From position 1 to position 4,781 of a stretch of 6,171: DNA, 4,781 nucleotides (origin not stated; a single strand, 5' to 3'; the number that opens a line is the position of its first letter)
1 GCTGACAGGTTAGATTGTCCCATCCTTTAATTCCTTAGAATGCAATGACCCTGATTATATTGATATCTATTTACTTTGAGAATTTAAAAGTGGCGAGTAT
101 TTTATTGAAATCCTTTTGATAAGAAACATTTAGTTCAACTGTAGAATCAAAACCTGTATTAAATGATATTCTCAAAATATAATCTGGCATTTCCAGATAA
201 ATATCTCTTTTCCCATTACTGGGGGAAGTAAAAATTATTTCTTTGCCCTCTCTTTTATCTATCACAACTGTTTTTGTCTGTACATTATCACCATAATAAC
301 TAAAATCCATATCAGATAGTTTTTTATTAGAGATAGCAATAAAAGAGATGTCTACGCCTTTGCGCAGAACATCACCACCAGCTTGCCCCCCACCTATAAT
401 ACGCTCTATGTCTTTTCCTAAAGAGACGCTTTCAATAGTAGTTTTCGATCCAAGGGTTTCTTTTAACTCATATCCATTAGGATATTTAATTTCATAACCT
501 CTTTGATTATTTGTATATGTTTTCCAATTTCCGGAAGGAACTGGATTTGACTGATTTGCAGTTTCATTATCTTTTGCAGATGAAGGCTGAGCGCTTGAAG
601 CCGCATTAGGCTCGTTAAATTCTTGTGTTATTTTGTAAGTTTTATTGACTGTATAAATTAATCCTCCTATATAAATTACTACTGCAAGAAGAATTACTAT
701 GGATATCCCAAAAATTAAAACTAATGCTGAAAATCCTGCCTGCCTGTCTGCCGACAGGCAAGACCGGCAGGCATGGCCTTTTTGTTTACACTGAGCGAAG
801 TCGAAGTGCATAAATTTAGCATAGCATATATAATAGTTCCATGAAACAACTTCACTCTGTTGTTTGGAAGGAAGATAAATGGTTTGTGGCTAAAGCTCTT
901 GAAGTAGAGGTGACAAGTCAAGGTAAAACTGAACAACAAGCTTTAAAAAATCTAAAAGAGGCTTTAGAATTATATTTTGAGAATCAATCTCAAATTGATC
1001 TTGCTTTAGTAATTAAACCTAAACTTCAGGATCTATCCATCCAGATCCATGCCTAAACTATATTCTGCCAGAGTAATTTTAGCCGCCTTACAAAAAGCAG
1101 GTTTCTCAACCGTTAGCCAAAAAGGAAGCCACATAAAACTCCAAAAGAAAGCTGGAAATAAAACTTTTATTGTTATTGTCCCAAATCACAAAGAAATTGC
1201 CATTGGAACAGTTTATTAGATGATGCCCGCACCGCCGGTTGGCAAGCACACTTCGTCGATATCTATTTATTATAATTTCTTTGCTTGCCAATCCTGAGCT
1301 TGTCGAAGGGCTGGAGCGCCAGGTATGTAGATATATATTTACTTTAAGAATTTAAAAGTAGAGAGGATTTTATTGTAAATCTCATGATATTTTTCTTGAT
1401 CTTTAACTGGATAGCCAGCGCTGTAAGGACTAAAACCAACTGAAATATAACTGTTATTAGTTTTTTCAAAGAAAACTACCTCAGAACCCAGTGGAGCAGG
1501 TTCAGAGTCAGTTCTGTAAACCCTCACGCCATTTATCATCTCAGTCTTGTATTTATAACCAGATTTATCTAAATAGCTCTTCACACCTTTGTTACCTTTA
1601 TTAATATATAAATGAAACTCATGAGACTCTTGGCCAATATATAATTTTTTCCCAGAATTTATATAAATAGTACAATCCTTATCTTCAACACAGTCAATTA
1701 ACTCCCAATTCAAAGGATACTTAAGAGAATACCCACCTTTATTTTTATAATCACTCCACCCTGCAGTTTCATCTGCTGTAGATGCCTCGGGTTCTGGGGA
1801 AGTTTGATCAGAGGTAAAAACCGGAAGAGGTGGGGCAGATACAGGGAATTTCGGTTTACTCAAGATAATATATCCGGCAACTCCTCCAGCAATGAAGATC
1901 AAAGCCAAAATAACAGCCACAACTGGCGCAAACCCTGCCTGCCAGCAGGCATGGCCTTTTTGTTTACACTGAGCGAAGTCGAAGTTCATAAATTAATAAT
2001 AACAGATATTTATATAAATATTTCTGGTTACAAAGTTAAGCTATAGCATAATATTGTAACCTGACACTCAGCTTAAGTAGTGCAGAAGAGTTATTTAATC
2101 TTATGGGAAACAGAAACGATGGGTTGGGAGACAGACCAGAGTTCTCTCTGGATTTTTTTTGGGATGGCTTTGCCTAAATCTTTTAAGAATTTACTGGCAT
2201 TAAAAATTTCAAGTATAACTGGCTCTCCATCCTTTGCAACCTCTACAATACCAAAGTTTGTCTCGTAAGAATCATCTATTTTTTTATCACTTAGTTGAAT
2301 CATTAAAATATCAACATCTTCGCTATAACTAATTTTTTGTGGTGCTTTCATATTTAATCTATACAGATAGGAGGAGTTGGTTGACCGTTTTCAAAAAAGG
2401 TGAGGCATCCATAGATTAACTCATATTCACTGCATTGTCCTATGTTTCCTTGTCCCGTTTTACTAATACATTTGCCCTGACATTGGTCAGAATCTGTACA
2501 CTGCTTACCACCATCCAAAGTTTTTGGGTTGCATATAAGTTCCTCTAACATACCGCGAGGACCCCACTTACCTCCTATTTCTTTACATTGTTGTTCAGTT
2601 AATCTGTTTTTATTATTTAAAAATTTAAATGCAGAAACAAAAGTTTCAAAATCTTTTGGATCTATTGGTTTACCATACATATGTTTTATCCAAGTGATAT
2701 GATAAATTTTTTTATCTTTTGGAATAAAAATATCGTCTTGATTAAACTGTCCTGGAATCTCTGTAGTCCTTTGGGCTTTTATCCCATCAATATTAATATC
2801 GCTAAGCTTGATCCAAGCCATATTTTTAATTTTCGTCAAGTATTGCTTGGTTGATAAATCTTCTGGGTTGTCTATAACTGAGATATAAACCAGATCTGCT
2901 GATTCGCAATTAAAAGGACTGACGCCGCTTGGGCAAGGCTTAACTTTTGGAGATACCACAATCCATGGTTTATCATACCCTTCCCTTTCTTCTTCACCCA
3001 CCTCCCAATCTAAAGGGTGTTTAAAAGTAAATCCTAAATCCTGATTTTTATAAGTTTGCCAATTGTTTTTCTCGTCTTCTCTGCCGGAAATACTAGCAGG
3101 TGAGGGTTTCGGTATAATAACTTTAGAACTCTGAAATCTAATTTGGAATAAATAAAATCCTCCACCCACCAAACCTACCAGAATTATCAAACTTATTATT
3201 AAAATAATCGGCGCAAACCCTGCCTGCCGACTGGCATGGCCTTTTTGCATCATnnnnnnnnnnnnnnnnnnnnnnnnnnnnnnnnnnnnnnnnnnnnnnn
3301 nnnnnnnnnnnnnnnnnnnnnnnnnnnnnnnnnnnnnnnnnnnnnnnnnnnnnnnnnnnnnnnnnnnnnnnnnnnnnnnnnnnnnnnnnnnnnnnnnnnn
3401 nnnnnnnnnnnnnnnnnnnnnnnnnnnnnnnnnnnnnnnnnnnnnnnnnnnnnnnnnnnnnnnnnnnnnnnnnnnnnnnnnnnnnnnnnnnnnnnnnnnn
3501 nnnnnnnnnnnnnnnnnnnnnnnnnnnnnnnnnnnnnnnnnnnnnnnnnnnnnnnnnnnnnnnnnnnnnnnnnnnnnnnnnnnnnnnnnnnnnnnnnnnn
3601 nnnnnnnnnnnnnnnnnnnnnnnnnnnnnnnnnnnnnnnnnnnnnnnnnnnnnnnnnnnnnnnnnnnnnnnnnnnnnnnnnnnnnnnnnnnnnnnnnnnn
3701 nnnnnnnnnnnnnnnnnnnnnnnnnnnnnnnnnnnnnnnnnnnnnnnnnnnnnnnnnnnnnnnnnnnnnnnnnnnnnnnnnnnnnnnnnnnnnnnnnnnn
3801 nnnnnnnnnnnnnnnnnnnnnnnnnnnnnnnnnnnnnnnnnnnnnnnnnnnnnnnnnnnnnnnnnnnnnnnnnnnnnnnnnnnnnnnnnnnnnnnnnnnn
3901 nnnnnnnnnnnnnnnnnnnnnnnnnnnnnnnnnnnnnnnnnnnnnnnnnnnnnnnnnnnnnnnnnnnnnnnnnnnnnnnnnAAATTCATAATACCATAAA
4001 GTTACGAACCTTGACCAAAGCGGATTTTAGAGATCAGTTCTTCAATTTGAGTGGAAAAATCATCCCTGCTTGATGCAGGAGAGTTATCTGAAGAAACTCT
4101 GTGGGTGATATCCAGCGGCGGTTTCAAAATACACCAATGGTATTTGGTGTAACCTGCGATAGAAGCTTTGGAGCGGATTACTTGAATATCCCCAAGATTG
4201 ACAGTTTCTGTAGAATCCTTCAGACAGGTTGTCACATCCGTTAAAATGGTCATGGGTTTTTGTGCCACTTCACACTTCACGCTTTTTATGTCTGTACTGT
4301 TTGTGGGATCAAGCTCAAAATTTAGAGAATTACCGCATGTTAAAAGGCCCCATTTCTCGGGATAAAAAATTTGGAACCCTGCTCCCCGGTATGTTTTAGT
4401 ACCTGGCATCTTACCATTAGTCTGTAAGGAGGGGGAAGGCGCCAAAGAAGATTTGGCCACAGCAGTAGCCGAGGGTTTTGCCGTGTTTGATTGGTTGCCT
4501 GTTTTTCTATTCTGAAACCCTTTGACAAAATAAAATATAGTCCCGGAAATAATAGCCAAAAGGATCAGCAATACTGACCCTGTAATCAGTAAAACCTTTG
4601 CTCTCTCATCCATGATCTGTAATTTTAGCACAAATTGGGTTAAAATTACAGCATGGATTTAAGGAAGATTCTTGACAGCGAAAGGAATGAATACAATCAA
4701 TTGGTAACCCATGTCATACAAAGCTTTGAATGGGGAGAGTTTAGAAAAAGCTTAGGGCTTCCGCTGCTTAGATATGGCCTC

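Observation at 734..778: GC-rich palindromes of 0, 21, 21 and 42 nt inserted in frame at the same Gly|Phe codon junction in four paralogs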

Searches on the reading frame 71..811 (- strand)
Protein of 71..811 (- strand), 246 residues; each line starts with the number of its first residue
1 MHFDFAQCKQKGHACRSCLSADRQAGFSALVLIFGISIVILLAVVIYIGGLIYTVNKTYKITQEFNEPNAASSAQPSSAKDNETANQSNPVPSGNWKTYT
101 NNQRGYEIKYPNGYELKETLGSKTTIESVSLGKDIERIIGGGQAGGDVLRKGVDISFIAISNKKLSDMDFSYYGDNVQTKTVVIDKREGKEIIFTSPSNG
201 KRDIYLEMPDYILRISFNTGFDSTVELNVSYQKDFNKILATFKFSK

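Call 11: search_protein_families(library=pfam, proteins=[window:71-811:-], max_evalue=0.1)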
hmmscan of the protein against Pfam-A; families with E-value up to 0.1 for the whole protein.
window:71-811:- (246 aa): 0 families

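Call 24: find_encoding_contigs(protein=window:71-811:-, flank=10000, max_places=8)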
Protein window:71-811:- (246 aa): no gene with exactly this product is on record in the collection.

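Call 86: find_homologous_proteins(query=window:71-811:-, max_evalue=0.00001)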
Query window:71-811:- (246 aa): 1 proteins with E <= 0.00001 among 420 candidates.
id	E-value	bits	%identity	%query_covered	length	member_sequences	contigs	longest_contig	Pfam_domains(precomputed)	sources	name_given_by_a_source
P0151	3.1e-159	546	100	100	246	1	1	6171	-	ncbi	-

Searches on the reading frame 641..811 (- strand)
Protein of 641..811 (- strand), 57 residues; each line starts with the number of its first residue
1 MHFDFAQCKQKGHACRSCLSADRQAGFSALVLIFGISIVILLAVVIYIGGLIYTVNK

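Call 13: find_homologous_proteins(query=window:641-811:-, max_evalue=10)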
Query seq(57 aa): no candidate shares three 5-residue words with the query. No homologue found.

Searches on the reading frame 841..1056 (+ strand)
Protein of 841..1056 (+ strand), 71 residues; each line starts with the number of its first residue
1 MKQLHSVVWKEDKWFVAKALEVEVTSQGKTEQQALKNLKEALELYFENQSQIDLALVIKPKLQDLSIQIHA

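Call 11: search_protein_families(library=pfam, proteins=[window:841-1056:+], max_evalue=0.1)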
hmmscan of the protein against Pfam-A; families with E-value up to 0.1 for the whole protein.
window:841-1056:+ (71 aa): 8 families
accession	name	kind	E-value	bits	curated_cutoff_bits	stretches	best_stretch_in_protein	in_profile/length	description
PF24113.1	DUF7387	-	1.2e-09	38.9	27.9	1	7-52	16-61/85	Family of unknown function (DUF7387)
PF02870.21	Methyltransf_1N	-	0.0017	19.3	21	1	2-50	20-63/71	6-O-methylguanine DNA methyltransferase, ribonuclease-like domain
PF17193.9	MukF_C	-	0.0076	16.9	27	1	20-67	62-109/158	MukF C-terminal domain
PF21748.3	UPF0150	-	0.013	15.8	27.3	1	9-45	15-52/64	UPF0150-like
PF12910.14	PHD_like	-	0.026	15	27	1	10-47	64-101/141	Antitoxin of toxin-antitoxin, RelE / RelB, TA system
PF10850.13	DUF2653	-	0.046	14.4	22.7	1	22-54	44-76/88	Protein of unknown function (DUF2653)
PF06760.16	DUF1221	-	0.047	13.6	25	1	6-43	158-197/215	Protein of unknown function (DUF1221)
PF00381.24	PTS-HPr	-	0.081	13.4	23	0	21-43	58-80/81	PTS HPr component phosphorylation site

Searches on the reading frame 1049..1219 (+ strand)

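Call 11: search_protein_families(library=pfam, proteins=[window:1049-1219:+], max_evalue=0.1)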
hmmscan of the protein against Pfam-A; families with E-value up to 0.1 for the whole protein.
window:1049-1219:+ (56 aa): 1 family
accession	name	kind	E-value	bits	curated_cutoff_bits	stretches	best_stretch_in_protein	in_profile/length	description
PF07927.17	HicA_toxin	-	1.5e-12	47.9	27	1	10-55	4-49/58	HicA toxin of bacterial toxin-antitoxin,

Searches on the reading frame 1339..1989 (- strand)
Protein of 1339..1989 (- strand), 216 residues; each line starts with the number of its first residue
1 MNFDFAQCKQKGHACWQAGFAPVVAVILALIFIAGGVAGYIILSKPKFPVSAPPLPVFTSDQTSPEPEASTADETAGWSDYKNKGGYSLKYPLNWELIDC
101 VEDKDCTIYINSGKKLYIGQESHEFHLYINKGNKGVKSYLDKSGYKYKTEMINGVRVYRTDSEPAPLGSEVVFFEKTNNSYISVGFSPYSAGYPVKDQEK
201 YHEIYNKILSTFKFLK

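Call 11: search_protein_families(library=pfam, proteins=[window:1339-1989:-], max_evalue=0.1)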
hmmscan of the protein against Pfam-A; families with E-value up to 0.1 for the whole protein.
window:1339-1989:- (216 aa): 1 family
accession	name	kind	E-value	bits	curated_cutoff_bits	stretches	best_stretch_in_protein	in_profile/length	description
PF10907.13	DUF2749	-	0.058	13.9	25.5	1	23-90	6-69/72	Protein of unknown function (DUF2749)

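Call 12: find_encoding_contigs(protein=window:1339-1989:-, flank=10000, max_places=6)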
Protein window:1339-1989:- (216 aa): 1 contig read that carries it; 1 place shown.
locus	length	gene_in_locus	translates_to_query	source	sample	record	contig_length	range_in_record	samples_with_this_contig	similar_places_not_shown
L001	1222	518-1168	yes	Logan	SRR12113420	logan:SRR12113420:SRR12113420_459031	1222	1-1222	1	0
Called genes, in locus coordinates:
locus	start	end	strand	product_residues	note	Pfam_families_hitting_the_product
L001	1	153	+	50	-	?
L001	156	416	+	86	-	PF10049:DUF2283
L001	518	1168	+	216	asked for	-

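Call 14: find_homologous_proteins(query=window:1339-1989:-, max_evalue=0.01)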
Query window:1339-1989:- (216 aa): 3 proteins with E <= 0.01 among 112 candidates.
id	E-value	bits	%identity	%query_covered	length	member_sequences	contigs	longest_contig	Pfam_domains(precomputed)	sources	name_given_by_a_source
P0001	5.3e-145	498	100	100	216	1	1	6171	-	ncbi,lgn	-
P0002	3.5e-23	100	63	37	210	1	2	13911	-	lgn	-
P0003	8.0e-22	96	40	86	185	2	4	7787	-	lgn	-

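Call 16: find_encoding_contigs(protein=P0002, flank=10000, max_places=6)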
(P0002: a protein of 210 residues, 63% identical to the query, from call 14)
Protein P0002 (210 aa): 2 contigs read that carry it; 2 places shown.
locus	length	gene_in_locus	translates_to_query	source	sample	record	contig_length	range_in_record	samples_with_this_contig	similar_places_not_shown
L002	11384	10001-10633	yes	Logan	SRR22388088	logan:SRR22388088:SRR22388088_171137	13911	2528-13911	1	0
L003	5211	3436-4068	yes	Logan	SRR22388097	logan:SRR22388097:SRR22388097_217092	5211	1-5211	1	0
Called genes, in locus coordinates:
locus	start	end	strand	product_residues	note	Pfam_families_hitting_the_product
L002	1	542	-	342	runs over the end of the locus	PF00348:polyprenyl_synt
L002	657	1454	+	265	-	PF03372:Exo_endo_phos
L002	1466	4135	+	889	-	-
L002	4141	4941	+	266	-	-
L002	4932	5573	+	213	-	-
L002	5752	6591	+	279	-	-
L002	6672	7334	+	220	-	-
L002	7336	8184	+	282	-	-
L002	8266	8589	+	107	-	PF10049:DUF2283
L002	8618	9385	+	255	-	-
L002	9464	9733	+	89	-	-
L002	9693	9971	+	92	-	PF10049:DUF2283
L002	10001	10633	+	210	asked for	-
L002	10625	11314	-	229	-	PF07501:G5, PF06725:3D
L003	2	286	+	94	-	?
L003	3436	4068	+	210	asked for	-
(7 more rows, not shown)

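Call 17: find_encoding_contigs(protein=P0003, flank=10000, max_places=6)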
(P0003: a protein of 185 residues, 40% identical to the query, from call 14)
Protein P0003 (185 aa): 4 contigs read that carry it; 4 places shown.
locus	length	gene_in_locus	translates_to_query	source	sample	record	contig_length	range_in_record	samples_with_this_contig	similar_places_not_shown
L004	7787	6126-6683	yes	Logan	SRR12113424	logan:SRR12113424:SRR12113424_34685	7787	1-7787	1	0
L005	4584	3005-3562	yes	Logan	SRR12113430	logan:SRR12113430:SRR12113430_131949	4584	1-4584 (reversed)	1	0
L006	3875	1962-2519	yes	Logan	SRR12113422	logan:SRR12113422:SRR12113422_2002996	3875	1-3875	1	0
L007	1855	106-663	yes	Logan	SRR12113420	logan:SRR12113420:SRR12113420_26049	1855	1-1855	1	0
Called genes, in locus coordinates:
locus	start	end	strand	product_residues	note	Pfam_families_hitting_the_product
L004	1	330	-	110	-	?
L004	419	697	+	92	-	-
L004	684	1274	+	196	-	PF04203:Sortase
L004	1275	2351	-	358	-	PF00478:IMPDH, PF03060:NMO (weak), PF01070:FMN_dh (weak)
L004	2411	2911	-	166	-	PF08123:DOT1 (faint)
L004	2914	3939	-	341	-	PF02388:FemAB, PF13480:Acetyltransf_6, PF02388:FemAB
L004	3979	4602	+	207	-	-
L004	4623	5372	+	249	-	-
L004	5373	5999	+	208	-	-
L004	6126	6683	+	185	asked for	-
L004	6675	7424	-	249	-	PF07501:G5 (weak), PF06725:3D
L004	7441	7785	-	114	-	?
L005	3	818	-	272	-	?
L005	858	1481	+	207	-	-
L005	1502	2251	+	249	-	-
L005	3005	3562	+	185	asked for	-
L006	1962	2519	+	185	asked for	-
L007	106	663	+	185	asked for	-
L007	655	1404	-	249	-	PF07501:G5 (weak), PF06725:3D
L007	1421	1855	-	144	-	?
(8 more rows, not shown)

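Call 35: search_protein_representatives(protein=window:1339-1989:-)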
Query: 216 residues. Proteins with E-value up to 0.001 (for the whole library): 989; up to 1e-10: 76; up to 1e-30: 1. The best 150 are listed.
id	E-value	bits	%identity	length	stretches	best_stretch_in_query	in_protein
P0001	1.7e-145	498.4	100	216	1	1-216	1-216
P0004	6.5e-27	110.7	50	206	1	17-152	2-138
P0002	1.1e-23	100.1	60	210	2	17-95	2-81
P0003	2.5e-22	95.7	69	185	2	33-119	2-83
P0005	6.9e-22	94.2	38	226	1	17-215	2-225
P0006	2.5e-21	92.4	39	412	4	138-214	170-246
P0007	5.5e-21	91.3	34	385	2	23-214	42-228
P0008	7.4e-21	90.9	37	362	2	26-215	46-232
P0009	1.1e-20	90.3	36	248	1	19-215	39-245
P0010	1.4e-20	90.0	36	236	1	22-216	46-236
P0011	1.8e-20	89.7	39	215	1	17-215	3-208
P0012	2.9e-20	88.9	38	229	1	49-215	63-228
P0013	4.0e-20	88.5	40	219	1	68-215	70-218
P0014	6.5e-20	87.8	34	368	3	73-215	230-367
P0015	1.0e-19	87.2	33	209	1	23-215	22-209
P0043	1.7e-13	66.8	39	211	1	9-214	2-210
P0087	8.1e-10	54.8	39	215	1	8-125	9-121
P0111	1.4e-08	50.7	35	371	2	9-213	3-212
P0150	1.7e-07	47.2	42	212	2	9-115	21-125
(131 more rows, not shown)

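Call 81: find_encoding_contigs(protein=P0043, flank=3000, max_places=3)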
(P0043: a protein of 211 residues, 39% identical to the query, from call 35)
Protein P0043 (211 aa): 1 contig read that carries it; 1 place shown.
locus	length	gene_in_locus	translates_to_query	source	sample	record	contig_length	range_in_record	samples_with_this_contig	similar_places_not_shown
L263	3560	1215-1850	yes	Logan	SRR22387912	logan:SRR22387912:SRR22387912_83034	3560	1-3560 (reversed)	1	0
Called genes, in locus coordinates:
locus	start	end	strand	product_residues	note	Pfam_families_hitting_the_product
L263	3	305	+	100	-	?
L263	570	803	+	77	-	-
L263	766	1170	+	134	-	-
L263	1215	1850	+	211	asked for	PF18933:PsbP_2 (faint)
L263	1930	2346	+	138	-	PF01909:NTP_transf_2, PF18765:Polbeta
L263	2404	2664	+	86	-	PF01934:HepT-like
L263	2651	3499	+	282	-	-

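Call 82: find_encoding_contigs(protein=P0150, flank=3000, max_places=3)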
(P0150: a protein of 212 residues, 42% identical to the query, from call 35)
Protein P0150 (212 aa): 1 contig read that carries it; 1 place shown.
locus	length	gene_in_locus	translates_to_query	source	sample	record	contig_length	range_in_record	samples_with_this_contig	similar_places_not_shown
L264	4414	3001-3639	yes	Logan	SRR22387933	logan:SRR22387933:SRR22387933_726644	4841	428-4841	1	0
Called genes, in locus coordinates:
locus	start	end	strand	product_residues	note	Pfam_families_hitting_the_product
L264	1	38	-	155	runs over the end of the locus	?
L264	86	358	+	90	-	PF18898:DUF5654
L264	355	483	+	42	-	-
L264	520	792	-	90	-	-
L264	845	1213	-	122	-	PF18480:DUF5615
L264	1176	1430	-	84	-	PF04255:DUF433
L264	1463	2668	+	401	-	-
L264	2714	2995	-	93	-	PF12441:CopG_antitoxin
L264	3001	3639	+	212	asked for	-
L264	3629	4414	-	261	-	?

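Call 83: find_encoding_contigs(protein=P0111, flank=3000, max_places=3)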
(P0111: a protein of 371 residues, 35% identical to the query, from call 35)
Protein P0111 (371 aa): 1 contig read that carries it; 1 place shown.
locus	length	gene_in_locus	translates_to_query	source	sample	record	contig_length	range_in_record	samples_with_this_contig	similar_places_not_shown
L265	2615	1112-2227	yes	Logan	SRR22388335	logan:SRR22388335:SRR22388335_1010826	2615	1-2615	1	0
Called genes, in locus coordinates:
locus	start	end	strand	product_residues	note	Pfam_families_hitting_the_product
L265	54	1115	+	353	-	-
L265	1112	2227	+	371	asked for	-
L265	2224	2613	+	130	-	?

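Call 84: find_encoding_contigs(protein=P0087, flank=3000, max_places=3)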
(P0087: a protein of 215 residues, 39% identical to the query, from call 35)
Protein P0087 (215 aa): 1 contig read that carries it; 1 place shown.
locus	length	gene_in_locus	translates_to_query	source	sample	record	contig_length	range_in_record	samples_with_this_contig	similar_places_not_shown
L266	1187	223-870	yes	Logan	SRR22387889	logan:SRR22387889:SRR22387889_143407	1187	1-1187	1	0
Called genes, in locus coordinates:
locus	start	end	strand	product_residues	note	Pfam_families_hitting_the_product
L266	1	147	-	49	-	?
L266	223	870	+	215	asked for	-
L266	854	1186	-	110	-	?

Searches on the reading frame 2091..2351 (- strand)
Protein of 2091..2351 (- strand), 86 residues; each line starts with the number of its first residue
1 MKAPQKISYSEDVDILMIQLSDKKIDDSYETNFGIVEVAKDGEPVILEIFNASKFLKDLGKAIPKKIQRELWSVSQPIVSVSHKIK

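Call 11: search_protein_families(library=pfam, proteins=[window:2091-2351:-], max_evalue=0.1)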
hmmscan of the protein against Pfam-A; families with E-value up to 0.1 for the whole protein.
window:2091-2351:- (86 aa): 1 family
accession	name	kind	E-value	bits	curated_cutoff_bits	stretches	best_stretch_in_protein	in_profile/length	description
PF10049.14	DUF2283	-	6.3e-09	36.3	23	1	6-53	1-49/49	Protein of unknown function (DUF2283)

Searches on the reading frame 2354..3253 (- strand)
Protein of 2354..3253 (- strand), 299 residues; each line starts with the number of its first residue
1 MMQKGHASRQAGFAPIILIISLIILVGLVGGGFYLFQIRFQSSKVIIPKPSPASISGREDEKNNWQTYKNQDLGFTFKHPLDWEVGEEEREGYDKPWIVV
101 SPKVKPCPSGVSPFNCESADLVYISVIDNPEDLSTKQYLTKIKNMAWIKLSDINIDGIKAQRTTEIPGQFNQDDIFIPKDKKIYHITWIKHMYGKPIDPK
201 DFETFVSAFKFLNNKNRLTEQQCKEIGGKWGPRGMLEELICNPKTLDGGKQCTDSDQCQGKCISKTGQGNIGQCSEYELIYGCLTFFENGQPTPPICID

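Call 11: search_protein_families(library=pfam, proteins=[window:2354-3253:-], max_evalue=0.1)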
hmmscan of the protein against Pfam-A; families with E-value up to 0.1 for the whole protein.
window:2354-3253:- (299 aa): 2 families
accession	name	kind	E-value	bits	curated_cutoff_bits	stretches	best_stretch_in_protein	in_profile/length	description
PF18933.6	PsbP_2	-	5.1e-06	27.1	27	1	58-211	37-184/184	PsbP-like protein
PF14771.11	DUF4476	-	0.017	15.8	22.5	1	186-220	55-89/91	Domain of unknown function (DUF4476)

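Call 23: find_encoding_contigs(protein=window:2354-3253:-, flank=10000, max_places=8)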
Protein window:2354-3253:- (299 aa): no gene with exactly this product is on record in the collection.

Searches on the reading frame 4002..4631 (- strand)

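Call 11: search_protein_families(library=pfam, proteins=[window:4002-4631:-], max_evalue=0.1)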
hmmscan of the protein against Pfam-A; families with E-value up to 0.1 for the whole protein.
window:4002-4631:- (209 aa): 1 family
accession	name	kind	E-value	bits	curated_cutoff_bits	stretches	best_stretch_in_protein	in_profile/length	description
PF17870.6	Insulin_TMD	-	0.062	13.8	33.4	0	14-37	16-40/47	Insulin receptor trans-membrane segment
